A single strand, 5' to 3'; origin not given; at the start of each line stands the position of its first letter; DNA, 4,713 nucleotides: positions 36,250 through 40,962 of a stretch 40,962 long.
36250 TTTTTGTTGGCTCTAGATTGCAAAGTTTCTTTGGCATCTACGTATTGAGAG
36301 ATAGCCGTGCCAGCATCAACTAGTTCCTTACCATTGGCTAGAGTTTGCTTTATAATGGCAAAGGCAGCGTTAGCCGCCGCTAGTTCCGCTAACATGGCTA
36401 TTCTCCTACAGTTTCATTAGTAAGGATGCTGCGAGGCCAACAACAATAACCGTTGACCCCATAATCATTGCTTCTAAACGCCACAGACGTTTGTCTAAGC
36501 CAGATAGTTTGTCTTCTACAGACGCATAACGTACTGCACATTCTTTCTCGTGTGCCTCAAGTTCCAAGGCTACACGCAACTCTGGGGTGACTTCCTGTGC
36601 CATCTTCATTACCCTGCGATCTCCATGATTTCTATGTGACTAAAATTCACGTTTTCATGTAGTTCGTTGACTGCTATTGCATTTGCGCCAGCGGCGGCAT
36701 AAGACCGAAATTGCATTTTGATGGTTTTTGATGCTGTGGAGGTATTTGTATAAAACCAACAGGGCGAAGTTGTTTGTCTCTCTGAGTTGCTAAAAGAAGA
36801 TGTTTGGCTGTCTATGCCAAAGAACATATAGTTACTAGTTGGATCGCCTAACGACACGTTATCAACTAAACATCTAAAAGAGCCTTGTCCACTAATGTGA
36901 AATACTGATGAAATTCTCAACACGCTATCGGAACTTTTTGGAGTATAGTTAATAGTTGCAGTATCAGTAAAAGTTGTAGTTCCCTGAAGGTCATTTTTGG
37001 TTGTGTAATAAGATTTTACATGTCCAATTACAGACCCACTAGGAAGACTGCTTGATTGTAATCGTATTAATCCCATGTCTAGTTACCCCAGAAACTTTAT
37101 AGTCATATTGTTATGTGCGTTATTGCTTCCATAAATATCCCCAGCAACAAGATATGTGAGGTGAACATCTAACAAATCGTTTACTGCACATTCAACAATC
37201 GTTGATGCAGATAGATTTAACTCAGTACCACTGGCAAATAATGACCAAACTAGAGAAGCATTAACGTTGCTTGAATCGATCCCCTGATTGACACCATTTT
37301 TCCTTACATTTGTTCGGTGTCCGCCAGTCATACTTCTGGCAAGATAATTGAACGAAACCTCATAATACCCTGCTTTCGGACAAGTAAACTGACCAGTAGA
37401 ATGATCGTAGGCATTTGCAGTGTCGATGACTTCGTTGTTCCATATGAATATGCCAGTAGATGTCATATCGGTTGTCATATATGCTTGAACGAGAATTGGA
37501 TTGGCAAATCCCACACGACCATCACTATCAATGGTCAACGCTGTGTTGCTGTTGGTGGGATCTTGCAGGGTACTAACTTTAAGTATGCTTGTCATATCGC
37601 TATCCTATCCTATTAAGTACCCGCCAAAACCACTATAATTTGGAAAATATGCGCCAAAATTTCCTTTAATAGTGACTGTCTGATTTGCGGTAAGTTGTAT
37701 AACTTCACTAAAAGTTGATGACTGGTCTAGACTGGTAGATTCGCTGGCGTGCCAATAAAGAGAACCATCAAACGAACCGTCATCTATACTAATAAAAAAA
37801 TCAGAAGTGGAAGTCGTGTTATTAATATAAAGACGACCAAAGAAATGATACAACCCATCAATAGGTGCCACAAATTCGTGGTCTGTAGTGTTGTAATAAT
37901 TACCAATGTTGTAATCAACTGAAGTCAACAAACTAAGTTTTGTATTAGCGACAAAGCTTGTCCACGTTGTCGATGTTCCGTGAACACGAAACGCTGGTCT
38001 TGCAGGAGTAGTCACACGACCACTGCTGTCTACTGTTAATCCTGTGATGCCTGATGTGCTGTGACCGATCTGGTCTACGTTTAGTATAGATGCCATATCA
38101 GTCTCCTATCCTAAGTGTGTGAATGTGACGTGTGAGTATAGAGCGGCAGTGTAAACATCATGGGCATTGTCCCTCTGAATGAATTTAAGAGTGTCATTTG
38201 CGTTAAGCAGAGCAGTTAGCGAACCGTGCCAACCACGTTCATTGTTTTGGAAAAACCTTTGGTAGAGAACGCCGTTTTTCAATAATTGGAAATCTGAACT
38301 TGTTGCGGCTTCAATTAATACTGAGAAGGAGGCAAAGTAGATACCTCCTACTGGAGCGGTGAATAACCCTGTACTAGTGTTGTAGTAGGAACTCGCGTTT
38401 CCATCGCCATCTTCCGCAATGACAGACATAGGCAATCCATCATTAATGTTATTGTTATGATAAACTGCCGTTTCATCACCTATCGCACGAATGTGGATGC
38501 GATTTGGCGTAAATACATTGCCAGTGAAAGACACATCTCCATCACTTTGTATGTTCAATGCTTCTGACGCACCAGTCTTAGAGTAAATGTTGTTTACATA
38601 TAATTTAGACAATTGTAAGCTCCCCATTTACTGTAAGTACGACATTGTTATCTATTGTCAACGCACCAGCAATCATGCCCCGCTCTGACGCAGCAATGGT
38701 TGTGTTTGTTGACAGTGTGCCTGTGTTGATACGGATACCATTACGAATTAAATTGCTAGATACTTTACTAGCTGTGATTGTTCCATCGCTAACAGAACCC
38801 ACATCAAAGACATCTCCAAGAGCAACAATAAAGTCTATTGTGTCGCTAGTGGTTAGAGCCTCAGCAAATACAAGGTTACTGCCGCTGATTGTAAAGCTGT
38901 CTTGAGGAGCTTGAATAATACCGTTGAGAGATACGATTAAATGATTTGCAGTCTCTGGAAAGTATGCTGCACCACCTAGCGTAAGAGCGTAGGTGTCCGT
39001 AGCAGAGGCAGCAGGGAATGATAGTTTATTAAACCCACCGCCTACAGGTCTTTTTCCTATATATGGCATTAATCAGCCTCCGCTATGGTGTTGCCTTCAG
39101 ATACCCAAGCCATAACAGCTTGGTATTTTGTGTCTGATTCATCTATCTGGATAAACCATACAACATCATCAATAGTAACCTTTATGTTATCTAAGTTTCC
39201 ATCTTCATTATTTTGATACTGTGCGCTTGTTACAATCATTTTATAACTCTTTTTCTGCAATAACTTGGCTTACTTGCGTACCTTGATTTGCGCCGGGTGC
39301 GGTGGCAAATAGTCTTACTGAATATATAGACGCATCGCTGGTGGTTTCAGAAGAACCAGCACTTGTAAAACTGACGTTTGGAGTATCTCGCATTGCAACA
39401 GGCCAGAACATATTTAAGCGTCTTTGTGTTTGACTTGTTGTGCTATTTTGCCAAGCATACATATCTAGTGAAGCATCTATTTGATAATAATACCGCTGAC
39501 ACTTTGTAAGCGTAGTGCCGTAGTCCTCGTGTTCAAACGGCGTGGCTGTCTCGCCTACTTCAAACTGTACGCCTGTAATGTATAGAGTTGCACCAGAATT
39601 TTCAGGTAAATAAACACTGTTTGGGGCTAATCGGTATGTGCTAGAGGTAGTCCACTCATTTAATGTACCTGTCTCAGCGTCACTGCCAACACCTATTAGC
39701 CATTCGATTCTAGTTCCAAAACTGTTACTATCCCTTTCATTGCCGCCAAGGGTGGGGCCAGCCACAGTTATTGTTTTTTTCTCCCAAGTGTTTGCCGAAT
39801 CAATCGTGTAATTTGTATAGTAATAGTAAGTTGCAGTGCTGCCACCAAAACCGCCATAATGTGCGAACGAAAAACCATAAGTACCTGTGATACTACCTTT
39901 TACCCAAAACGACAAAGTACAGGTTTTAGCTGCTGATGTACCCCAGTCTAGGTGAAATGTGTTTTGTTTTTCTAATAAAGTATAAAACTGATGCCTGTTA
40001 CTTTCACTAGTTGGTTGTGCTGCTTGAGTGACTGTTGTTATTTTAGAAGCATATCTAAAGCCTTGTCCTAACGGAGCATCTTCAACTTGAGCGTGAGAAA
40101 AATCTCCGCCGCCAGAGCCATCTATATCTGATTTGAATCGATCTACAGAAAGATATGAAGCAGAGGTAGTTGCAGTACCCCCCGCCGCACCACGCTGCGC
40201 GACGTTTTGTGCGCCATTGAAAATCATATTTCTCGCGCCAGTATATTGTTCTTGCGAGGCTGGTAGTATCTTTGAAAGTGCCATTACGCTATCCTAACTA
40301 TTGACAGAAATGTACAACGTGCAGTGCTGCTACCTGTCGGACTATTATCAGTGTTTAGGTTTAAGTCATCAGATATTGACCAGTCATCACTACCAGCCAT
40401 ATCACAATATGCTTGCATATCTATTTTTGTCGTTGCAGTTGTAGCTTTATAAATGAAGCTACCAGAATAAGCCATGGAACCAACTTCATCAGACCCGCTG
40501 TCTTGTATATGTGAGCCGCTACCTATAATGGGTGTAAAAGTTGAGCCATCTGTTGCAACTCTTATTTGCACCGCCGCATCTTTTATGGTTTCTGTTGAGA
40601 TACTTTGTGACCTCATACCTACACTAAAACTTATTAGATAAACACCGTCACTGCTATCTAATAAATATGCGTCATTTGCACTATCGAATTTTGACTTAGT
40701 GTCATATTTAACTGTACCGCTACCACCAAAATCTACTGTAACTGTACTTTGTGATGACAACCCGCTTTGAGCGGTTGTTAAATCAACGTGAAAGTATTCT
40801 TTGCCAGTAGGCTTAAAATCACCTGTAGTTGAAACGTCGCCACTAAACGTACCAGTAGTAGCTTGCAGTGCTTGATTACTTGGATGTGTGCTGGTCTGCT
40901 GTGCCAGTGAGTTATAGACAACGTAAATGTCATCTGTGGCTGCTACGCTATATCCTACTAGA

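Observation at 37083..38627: Tandem array of three paralogous C1q/TNF-like head-domain proteins, with two more divergent copies nearby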

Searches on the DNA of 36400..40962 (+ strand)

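Call 7: search_dna_similar(query=window:36400-40962:+, collection=phages, mode=near, max_rows=20)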
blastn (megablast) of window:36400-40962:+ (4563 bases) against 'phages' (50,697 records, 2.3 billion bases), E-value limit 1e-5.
No match.

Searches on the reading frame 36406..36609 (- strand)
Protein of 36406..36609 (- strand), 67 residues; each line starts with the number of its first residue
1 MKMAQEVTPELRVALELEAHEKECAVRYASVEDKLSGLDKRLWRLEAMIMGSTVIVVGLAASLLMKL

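Call 5: search_protein_families(library=pfam, proteins=[window:36406-36609:-], max_evalue=1)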
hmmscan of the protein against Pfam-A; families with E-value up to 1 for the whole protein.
window:36406-36609:- (67 aa): 0 families

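Call 6: search_protein_families(library=phrogs, proteins=[window:36406-36609:-], max_evalue=0.1)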
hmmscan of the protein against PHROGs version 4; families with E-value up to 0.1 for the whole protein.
window:36406-36609:- (67 aa): 2 families
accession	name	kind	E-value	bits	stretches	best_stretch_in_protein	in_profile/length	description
phrog_38642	-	unknown function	0.08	13.8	1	17-58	10-51/64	-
phrog_6136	-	unknown function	0.082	13.9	1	10-58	40-86/120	-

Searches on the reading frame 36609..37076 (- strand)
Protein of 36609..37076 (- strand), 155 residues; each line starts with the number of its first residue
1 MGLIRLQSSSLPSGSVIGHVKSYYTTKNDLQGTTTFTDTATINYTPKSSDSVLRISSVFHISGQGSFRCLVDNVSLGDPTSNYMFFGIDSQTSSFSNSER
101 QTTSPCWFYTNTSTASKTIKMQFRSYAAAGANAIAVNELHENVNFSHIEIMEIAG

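Call 5: search_protein_families(library=pfam, proteins=[window:36609-37076:-], max_evalue=1)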
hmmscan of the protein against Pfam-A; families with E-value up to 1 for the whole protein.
window:36609-37076:- (155 aa): 0 families

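Call 6: search_protein_families(library=phrogs, proteins=[window:36609-37076:-], max_evalue=0.1)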
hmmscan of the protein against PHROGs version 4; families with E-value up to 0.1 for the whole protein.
window:36609-37076:- (155 aa): 0 families

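Call 42: find_homologous_proteins(query=window:36609-37076:-, max_evalue=0.001)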
Query window:36609-37076:- (155 aa): 4 proteins with E <= 0.001 among 59 candidates.
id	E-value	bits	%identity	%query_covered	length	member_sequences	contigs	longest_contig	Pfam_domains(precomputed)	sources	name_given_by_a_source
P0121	1.8e-95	334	100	100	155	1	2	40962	-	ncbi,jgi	-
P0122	2.7e-84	298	88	100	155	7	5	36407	-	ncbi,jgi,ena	-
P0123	1.4e-6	46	34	100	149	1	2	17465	-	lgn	-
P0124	2.7e-4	39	33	99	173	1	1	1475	-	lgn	-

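Call 57: search_protein_representatives(alignment_id=A3)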
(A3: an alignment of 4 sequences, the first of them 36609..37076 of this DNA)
Query: 4 sequences, 151 profile positions. Proteins with E-value up to 0.001 (for the whole library): 11339; up to 1e-10: 2865; up to 1e-30: 6. The best 150 are listed.
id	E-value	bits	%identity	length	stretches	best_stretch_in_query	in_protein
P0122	5.4e-69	248.0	-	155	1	1-151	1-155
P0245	5.2e-43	163.6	-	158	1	6-151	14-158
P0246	6.7e-35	137.3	-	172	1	14-149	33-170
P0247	9.8e-35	136.7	-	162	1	11-151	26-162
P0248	8.4e-34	133.7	-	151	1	39-150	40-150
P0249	3.2e-31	125.3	-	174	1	10-151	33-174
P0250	2.0e-30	122.8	-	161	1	14-150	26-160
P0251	4.6e-29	118.3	-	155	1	12-150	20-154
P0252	1.0e-27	114.0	-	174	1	10-151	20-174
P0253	5.8e-27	111.5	-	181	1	11-151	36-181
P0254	1.6e-26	110.1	-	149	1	8-151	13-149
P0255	6.4e-26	108.1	-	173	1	11-150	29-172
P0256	1.7e-25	106.7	-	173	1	7-151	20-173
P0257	8.3e-25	104.5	-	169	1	11-150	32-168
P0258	1.2e-24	104.0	-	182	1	9-151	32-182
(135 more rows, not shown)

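Call 61: search_solved_structures(query=A5, max_evalue=10)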
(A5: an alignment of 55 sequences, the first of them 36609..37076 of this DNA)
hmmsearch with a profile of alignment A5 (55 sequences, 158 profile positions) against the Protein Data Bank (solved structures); distinct sequences matched with E-value up to 10: 2.
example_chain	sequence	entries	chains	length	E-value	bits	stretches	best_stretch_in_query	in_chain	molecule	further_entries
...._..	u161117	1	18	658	1.6e-17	67.2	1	15-158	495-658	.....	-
7x0p_A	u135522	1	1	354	0.29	14.3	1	27-69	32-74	CbpD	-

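Call 64: search_solved_structures(query=A5, max_evalue=0.001, show_alignments=1)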
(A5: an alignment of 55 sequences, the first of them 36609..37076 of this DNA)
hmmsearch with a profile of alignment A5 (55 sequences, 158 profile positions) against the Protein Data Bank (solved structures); distinct sequences matched with E-value up to 0.001: 1.
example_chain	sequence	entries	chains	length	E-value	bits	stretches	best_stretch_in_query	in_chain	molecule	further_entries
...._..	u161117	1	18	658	1.6e-17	67.2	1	15-158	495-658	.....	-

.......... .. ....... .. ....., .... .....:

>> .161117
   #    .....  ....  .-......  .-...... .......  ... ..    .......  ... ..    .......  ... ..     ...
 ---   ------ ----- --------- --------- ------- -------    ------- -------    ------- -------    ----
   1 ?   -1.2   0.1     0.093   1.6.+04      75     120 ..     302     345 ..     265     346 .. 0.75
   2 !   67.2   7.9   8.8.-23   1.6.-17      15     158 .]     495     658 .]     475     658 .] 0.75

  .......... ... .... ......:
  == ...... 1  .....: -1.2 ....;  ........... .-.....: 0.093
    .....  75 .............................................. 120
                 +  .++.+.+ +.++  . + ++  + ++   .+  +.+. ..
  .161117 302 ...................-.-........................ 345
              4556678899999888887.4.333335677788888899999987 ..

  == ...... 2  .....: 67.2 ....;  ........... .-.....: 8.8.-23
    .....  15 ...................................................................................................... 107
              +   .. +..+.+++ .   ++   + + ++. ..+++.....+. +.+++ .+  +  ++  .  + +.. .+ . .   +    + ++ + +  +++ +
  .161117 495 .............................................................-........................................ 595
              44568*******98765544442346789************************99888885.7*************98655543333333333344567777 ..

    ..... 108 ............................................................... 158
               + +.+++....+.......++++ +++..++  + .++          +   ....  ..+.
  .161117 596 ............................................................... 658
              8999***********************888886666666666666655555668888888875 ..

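Call 67: search_protein_families(library=pfam, alignment_id=A5, max_evalue=0.01)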
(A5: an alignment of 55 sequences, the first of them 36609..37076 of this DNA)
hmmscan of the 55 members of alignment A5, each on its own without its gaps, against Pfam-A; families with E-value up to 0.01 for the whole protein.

A. member 1, window:36609-37076:- (155 aa): 0 families

B. families by the number of members that match (of 55 scanned): 1 family
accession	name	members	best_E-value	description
PF17883.6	MBG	1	0.0054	MBG domain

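Call 68: search_protein_families(library=phrogs, alignment_id=A5, max_evalue=0.001)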
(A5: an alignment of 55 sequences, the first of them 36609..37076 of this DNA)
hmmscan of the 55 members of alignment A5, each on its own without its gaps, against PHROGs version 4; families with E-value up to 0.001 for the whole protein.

A. member 1, window:36609-37076:- (155 aa): 0 families

B. families by the number of members that match (of 55 scanned): 3 families
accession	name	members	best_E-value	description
phrog_6942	-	46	3.6e-14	tail fiber protein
phrog_36982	-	32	1.6e-10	-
phrog_29834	-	5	5.3e-06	-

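Call 69: predict_structure(alignment_id=A5)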
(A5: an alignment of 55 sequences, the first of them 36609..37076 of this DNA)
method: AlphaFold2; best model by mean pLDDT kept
length: 155 residues; sequences in the alignment: 55
mean_pLDDT: 84.6   pTM: 0.79
mean pLDDT of the five models: 84.6, 82.3, 81.4, 80.8, 80.8
residues with pLDDT >= 90: 72; 70-90: 58; 50-70: 25; < 50: 0
segments of 3 or more residues with pLDDT < 50: none
pLDDT, mean of each block of 10 residues (from residue 1): 69 92 90 90 94 92 90 91 71 59 92 96 84 75 80 93
secondary structure, 60 per line:
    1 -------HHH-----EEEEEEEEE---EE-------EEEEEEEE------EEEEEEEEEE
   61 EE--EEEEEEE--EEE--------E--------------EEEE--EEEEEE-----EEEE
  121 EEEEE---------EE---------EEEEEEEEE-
elements in order: E16-24 E37-44 E51-62 E65-71 E74-76 E100-103 E106-111 E117-125 E146-154

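Call 72: fold_search(model_id=the predicted structure, library=pdb)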
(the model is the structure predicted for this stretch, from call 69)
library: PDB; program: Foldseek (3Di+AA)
matches with E <= 10: 1113; with E <= 0.001: 17
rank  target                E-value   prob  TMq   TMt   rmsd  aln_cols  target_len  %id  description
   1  4jdn_C                6.2e-05  1.00  0.61  0.64   4.4       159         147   18  Secreted Chlamydial Protein PGP3, C-terminal Domain (released 2013-06-05)
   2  4jdo_B                7.3e-05  1.00  0.57  0.42   4.9       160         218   18  Secreted chlamydial protein pgp3, coiled-coil deletion (released 2013-06-05)
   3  4jdo_D                8.1e-05  1.00  0.51  0.38   7.4       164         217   17  Secreted chlamydial protein pgp3, coiled-coil deletion (released 2013-06-05)
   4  6gjt_F                1.1e-04  1.00  0.60  0.54   4.4       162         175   17  Chlamydia protein Pgp3 studied at high resolution in a new crystal form (released 2018-07-25)
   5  4jdn_B                1.2e-04  1.00  0.62  0.67   4.3       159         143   18  Secreted Chlamydial Protein PGP3, C-terminal Domain (released 2013-06-05)
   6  4jdo_C                1.2e-04  1.00  0.62  0.46   4.4       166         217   18  Secreted chlamydial protein pgp3, coiled-coil deletion (released 2013-06-05)
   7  4jdn_A                1.2e-04  1.00  0.59  0.63   4.7       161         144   17  Secreted Chlamydial Protein PGP3, C-terminal Domain (released 2013-06-05)
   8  6gjt_C                1.8e-04  1.00  0.60  0.56   4.4       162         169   17  Chlamydia protein Pgp3 studied at high resolution in a new crystal form (released 2018-07-25)
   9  4jdm_B                2.0e-04  1.00  0.57  0.36   5.1       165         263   15  Secreted Chlamydial Protein PGP3, full-length (released 2013-06-05)
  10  4jdo_A                2.0e-04  1.00  0.54  0.40   7.1       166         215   17  Secreted chlamydial protein pgp3, coiled-coil deletion (released 2013-06-05)
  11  4jdo_E                2.5e-04  1.00  0.56  0.43   4.9       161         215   16  Secreted chlamydial protein pgp3, coiled-coil deletion (released 2013-06-05)
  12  6gjt_B                3.2e-04  1.00  0.60  0.53   4.4       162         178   17  Chlamydia protein Pgp3 studied at high resolution in a new crystal form (released 2018-07-25)
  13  6gjt_E                3.4e-04  1.00  0.60  0.52   4.4       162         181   17  Chlamydia protein Pgp3 studied at high resolution in a new crystal form (released 2018-07-25)
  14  4jdo_H                3.8e-04  1.00  0.57  0.43   4.9       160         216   18  Secreted chlamydial protein pgp3, coiled-coil deletion (released 2013-06-05)
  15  6gjt_A                4.2e-04  1.00  0.59  0.52   4.7       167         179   15  Chlamydia protein Pgp3 studied at high resolution in a new crystal form (released 2018-07-25)
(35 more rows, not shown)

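Call 93: fold_search(model_id=the predicted structure, library=viral)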
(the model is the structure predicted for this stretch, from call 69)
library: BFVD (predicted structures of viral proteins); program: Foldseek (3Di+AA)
matches with E <= 10: 1633; with E <= 0.001: 96
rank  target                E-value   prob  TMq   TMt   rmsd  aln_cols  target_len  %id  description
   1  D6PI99                4.2e-08  1.00  0.65  0.71   5.5       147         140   19  (no name in the UniProt tables at hand)
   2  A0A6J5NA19            4.7e-08  1.00  0.69  0.29   4.1       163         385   20  Uncharacterized protein [uncultured Caudovirales phage]
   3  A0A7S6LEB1            1.0e-07  1.00  0.71  0.44   4.1       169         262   20  (no name in the UniProt tables at hand)
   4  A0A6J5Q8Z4            1.0e-07  1.00  0.67  0.47   3.4       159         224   20  Uncharacterized protein [uncultured Caudovirales phage]
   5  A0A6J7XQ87            1.1e-07  1.00  0.73  0.72   4.6       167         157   17  Uncharacterized protein [uncultured Caudovirales phage]
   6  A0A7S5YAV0            1.2e-07  1.00  0.70  0.22   4.1       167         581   20  (no name in the UniProt tables at hand)
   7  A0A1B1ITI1            1.9e-07  1.00  0.68  0.52   4.0       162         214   21  (no name in the UniProt tables at hand)
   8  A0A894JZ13            2.3e-07  1.00  0.67  0.57   4.6       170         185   19  (no name in the UniProt tables at hand)
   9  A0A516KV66            3.0e-07  1.00  0.67  0.42   5.1       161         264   20  (no name in the UniProt tables at hand)
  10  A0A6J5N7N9            3.0e-07  1.00  0.67  0.56   3.9       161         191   20  Uncharacterized protein [uncultured Caudovirales phage]
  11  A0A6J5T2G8            3.2e-07  1.00  0.62  0.36   4.0       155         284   19  Bacteriophage lambda, Stf, side tail fibre-repeat-2 [uncultured Caudovirales phage]
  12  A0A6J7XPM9            4.9e-07  1.00  0.62  0.59   5.0       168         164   21  Uncharacterized protein [uncultured Caudovirales phage]
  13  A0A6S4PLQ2            5.8e-07  1.00  0.65  0.36   5.7       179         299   18  Putative carbohydrate binding domain containing protein [uncultured phage_MedDCM-OCT-S42-C7]
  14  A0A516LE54            6.1e-07  1.00  0.62  0.48   6.5       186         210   13  (no name in the UniProt tables at hand)
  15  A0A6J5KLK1            7.1e-07  1.00  0.67  0.54   4.1       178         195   13  Uncharacterized protein [uncultured Caudovirales phage]
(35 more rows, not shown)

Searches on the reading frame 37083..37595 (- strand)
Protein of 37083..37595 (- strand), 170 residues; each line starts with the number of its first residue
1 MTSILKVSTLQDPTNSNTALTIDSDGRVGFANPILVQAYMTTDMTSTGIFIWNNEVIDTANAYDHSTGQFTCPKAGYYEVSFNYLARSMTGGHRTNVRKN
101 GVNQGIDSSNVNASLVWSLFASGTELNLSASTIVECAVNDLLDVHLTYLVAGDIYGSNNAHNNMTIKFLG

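Call 5: search_protein_families(library=pfam, proteins=[window:37083-37595:-], max_evalue=1)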
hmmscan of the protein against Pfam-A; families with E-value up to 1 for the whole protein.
window:37083-37595:- (170 aa): 2 families
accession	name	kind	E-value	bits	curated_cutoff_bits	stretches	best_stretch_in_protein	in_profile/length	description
PF00386.27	C1q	-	3.2e-06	27.8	23.7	1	42-89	8-58/127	C1q domain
PF18573.7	BclA_C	-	0.00077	19.8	38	1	48-152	19-110/128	BclA C-terminal domain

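Call 6: search_protein_families(library=phrogs, proteins=[window:37083-37595:-], max_evalue=0.1)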
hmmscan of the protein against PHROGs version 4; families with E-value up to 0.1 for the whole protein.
window:37083-37595:- (170 aa): 3 families
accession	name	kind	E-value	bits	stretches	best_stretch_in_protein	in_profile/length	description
phrog_15750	-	unknown function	2e-07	32.3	1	41-166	43-164/168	-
phrog_22682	-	tail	0.0013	18.9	1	45-125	276-359/400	tail fiber protein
phrog_38830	-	unknown function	0.024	15.1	1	77-87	7-17/24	-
